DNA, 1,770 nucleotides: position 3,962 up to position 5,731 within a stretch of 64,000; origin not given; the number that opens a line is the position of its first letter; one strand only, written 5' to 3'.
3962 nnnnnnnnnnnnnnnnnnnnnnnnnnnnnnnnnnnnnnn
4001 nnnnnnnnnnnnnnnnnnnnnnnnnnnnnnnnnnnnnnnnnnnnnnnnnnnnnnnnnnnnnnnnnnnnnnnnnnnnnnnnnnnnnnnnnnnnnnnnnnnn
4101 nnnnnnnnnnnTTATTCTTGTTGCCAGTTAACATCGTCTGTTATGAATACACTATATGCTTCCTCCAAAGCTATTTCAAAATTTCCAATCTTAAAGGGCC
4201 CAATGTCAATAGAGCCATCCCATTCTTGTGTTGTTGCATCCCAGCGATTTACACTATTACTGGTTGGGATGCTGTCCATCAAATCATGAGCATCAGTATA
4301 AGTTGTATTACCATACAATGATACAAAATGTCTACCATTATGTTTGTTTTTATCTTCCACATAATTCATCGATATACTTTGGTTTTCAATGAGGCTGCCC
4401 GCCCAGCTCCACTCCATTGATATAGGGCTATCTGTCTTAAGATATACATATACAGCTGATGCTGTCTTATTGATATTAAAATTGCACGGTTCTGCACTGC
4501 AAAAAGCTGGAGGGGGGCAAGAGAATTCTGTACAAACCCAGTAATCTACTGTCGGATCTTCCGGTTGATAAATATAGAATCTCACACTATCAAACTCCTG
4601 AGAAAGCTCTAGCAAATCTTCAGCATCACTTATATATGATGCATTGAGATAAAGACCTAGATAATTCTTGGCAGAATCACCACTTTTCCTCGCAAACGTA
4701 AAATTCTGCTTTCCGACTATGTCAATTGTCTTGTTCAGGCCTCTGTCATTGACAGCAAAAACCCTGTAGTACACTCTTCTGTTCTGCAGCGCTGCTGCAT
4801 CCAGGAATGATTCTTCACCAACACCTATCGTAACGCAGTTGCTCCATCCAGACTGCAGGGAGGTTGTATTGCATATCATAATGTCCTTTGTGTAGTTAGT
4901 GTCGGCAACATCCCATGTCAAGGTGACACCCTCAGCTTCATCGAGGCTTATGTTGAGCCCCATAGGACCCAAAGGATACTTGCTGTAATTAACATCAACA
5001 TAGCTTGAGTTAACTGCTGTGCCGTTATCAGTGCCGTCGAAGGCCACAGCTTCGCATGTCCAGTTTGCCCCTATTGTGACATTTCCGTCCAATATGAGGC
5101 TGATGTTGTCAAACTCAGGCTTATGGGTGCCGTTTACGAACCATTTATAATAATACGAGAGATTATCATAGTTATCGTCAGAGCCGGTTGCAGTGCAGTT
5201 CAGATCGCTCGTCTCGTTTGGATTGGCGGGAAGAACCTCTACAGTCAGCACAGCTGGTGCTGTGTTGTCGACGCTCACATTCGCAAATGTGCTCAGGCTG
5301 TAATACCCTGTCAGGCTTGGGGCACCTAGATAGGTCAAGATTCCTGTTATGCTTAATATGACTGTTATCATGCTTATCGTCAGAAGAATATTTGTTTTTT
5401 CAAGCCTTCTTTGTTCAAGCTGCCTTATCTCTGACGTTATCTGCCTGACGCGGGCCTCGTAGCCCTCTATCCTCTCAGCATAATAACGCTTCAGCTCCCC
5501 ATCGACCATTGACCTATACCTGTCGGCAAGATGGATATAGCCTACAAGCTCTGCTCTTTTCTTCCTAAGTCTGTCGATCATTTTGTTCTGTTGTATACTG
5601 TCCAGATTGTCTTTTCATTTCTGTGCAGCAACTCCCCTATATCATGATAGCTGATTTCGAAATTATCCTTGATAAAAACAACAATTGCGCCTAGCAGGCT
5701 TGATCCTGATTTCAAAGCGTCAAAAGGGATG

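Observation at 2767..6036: Three-gene operon: HTH regulator, hyper-N-glycosylated membrane protein, PGF-pre-PGF-like surface protein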

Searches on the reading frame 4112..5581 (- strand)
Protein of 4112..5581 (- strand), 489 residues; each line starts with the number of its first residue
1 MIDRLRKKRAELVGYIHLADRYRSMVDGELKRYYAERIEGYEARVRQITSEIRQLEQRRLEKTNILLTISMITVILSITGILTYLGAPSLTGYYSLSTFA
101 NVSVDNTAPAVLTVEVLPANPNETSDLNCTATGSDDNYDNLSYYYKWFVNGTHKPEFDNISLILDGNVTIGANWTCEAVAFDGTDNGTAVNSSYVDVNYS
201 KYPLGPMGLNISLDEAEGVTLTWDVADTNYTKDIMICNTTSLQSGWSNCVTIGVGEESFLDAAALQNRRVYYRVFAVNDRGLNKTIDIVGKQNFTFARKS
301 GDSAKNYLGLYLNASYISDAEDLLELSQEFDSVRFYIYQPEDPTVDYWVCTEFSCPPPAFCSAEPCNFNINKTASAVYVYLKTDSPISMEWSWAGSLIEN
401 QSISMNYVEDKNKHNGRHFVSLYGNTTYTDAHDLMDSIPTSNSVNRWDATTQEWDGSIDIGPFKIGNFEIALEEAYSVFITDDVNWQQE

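Call 3: search_protein_families(library=pfam, proteins=[window:4112-5581:-], max_evalue=0.1)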
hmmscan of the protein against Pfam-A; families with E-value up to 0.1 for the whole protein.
window:4112-5581:- (489 aa): 1 family
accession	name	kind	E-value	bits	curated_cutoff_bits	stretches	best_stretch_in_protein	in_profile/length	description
PF17564.7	DUF5470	-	0.022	15.4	25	0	262-295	31-64/73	Family of unknown function (DUF5470)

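Call 4: search_protein_families(library=ncbifam, proteins=[window:4112-5581:-], max_evalue=0.1)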
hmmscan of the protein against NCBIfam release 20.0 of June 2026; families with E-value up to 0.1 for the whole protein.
window:4112-5581:- (489 aa): 0 families

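Call 9: find_homologous_proteins(query=window:4112-5581:-)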
Query window:4112-5581:- (489 aa): 3 proteins with E <= 0.001 among 8000 candidates.
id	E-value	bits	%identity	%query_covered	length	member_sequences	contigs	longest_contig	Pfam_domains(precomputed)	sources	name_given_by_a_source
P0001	0.0e+0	1124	100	100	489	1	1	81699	-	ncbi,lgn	-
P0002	3.3e-24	104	28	24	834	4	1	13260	-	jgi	-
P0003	3.2e-17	81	32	25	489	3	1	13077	-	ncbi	-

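Call 10: find_encoding_contigs(protein=window:4112-5581:-, flank=10000)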
Protein window:4112-5581:- (489 aa): 1 contig read that carries it; 1 place shown.
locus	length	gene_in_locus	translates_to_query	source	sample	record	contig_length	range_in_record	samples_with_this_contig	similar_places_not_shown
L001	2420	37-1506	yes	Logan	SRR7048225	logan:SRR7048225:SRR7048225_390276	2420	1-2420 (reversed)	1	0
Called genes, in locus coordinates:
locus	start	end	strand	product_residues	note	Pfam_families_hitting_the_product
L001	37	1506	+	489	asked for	-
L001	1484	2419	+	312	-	?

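Call 84: predict_structure(alignment_id=A4)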
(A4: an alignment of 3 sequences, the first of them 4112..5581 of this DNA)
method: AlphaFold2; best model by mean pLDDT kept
length: 489 residues; sequences in the alignment: 3
mean_pLDDT: 47.9   pTM: 0.28
mean pLDDT of the five models: 47.9, 42.8, 42.6, 42.3, 41.3
residues with pLDDT >= 90: 6; 70-90: 106; 50-70: 45; < 50: 332
segments of 3 or more residues with pLDDT < 50: 69-71, 80-105, 121-124, 193-309, 312-489
pLDDT, mean of each block of 10 residues (from residue 1): 83 85 84 88 87 80 56 50 40 34 53 70 66 69 83 85 70 77 63 43 35 37 28 24 31 37 40 36 38 42 47 38 41 40 31 30 35 34 36 34 32 30 28 27 35 36 25 25 26
secondary structure, 60 per line:
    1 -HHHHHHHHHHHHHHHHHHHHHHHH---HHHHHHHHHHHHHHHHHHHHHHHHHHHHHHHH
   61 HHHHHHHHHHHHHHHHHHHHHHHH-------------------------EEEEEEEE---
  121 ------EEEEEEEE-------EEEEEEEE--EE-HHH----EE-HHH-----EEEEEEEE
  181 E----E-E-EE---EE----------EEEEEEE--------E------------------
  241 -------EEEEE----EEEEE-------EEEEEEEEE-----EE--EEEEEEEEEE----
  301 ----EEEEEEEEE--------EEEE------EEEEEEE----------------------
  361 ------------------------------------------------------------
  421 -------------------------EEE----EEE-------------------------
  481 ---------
elements in order: H2-25 H29-84 E110-117 E127-134 E142-149 E173-181 E207-213 E248-252 E257-261 E269-277 E287-296 E305-313 E322-325 E332-338 E446-448 E453-455

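Call 89: search_protein_families(library=phrogs, proteins=[window:4112-5581:-], max_evalue=0.01)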
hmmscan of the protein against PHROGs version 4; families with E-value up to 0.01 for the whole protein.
window:4112-5581:- (489 aa): 0 families

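Call 90: search_protein_families(library=padloc, proteins=[window:4112-5581:-], max_evalue=0.01)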
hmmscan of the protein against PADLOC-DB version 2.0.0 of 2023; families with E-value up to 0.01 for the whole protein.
window:4112-5581:- (489 aa): 0 families
